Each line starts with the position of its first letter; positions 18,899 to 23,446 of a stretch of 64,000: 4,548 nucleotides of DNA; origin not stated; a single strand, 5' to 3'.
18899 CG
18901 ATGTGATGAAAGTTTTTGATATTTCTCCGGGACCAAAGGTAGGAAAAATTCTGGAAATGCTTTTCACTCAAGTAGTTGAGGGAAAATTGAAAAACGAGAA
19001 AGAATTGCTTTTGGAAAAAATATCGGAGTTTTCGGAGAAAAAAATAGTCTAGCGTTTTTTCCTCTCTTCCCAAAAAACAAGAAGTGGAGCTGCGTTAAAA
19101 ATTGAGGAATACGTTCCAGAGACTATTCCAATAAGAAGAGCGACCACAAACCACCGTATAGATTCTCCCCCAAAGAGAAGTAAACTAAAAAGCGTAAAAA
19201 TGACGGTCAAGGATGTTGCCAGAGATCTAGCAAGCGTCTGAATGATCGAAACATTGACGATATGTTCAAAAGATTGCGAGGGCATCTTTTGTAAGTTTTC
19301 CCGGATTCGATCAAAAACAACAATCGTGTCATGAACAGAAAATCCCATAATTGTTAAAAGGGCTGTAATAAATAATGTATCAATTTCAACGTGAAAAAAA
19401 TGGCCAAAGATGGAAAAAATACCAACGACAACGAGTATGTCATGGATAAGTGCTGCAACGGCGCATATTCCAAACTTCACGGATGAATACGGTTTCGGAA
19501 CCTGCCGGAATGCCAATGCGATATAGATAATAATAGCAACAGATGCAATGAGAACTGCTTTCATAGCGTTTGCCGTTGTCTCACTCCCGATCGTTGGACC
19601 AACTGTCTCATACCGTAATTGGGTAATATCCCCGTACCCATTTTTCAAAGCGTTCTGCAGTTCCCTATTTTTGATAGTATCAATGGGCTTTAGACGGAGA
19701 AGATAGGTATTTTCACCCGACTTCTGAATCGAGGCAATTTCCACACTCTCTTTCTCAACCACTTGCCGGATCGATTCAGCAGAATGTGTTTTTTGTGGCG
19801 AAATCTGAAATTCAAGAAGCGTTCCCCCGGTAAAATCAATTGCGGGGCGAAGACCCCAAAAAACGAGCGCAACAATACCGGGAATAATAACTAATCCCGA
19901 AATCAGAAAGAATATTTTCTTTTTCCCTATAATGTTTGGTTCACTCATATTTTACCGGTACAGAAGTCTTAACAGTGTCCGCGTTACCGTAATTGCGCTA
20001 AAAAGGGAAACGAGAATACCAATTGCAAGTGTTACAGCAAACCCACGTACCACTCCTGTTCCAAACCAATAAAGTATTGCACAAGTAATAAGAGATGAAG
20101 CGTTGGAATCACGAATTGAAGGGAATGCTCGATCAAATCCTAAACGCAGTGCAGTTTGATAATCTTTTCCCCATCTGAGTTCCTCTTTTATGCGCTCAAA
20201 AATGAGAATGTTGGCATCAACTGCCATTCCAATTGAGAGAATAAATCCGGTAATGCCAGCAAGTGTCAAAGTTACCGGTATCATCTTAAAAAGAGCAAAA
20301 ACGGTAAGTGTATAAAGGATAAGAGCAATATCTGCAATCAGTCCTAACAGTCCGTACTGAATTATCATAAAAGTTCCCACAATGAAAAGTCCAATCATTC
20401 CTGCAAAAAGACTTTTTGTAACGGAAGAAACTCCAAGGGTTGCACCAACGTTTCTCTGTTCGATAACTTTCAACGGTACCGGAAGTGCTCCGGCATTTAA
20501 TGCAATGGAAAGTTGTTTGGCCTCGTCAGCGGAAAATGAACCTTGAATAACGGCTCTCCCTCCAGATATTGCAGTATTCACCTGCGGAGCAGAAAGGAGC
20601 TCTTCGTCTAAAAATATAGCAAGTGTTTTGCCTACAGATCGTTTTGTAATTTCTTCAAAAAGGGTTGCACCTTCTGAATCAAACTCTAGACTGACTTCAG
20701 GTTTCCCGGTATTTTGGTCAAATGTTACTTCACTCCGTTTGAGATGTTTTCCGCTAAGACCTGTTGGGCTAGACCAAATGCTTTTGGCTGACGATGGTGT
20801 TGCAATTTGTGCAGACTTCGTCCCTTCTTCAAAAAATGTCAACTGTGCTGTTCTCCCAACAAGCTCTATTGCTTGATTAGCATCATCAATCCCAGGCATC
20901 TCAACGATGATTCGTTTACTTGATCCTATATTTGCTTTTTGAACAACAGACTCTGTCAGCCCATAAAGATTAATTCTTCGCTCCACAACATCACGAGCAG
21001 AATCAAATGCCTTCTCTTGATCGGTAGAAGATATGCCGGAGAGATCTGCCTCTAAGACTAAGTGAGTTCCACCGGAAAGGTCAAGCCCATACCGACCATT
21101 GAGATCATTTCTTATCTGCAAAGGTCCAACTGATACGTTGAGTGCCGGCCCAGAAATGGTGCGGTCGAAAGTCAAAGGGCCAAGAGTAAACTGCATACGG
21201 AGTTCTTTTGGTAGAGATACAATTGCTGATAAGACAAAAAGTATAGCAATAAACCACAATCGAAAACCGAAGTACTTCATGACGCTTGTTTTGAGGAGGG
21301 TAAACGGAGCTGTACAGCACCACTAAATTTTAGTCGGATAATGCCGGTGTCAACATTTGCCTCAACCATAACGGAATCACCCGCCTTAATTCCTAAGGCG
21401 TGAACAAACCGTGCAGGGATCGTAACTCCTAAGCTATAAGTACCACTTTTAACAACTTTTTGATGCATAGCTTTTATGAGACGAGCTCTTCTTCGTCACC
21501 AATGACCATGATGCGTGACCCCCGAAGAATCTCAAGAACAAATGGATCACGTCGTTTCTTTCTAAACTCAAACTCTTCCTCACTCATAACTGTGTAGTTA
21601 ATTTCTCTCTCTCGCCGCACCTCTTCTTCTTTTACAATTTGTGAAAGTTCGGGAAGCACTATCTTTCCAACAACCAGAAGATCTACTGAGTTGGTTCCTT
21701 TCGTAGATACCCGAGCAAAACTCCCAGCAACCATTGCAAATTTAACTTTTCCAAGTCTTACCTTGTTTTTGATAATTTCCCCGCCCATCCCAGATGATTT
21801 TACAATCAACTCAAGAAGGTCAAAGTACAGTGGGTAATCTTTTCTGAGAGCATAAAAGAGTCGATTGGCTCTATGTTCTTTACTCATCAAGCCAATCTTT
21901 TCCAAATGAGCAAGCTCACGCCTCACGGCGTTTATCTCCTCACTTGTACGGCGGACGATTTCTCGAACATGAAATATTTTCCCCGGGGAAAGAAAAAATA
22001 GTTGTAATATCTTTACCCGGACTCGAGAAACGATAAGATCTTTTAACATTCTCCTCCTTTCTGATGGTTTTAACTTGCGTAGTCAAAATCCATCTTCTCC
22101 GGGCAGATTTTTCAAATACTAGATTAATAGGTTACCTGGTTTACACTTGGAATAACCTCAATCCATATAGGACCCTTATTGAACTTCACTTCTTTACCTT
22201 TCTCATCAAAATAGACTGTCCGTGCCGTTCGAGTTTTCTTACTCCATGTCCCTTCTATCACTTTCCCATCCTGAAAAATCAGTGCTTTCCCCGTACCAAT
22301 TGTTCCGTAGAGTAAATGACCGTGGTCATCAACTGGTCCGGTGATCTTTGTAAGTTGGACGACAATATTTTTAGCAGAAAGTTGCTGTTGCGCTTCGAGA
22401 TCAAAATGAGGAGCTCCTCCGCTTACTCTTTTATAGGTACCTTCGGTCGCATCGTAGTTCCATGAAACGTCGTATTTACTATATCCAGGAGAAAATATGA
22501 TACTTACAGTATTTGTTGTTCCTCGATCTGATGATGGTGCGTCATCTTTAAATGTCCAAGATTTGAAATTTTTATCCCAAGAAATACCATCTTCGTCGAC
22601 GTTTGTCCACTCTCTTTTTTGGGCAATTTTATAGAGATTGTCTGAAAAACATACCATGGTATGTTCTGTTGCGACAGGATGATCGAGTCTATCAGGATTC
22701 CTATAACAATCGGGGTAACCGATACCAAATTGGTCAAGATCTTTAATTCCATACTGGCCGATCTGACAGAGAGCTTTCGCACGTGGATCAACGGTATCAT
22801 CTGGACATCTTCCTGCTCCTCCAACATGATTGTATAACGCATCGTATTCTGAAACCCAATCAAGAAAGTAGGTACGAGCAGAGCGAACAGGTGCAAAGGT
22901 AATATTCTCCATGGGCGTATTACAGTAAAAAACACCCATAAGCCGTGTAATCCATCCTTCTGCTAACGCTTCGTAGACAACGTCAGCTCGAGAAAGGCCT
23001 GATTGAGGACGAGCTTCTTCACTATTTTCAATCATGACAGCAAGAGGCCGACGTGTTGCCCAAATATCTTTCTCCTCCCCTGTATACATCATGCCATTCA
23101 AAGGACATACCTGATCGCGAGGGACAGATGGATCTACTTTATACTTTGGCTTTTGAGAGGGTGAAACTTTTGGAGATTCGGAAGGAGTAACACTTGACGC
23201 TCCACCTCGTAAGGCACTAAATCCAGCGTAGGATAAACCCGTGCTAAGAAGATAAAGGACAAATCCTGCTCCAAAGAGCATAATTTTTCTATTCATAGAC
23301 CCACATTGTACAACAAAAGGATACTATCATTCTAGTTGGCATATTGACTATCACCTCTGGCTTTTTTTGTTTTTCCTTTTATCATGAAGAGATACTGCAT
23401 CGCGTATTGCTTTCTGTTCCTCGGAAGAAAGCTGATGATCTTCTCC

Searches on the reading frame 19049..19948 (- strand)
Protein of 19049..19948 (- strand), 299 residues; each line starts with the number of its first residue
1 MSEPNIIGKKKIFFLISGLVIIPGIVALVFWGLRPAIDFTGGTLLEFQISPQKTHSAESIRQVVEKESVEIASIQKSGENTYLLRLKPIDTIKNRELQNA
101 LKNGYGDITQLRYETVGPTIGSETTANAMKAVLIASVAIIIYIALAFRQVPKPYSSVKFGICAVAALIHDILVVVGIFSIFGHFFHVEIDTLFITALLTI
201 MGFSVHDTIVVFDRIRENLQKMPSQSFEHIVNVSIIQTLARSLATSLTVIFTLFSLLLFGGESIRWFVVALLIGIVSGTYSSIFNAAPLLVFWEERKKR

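Call 64: search_protein_families(library=pfam, proteins=[window:19049-19948:-])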
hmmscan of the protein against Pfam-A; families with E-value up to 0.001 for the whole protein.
window:19049-19948:- (299 aa): 2 families
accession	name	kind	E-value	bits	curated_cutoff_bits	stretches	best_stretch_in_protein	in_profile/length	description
PF02355.23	SecD_SecF_C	-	1.4e-57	194.7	20.5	1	98-295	3-188/189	Protein export membrane protein SecD/SecF, C-terminal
PF07549.19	Sec_GG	-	0.00024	21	20.3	1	32-52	7-27/28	SecD/SecF GG Motif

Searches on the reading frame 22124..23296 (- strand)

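Call 64: search_protein_families(library=pfam, proteins=[window:22124-23296:-])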
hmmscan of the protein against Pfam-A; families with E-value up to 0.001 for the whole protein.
window:22124-23296:- (390 aa): 2 families
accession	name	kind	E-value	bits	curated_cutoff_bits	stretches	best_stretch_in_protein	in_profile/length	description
PF11258.13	DUF3048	-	8.8e-33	114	25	1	72-229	2-146/148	Protein of unknown function (DUF3048) N-terminal domain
PF17479.7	DUF3048_C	-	1.2e-30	106.7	25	1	271-379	4-114/114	Protein of unknown function (DUF3048) C-terminal domain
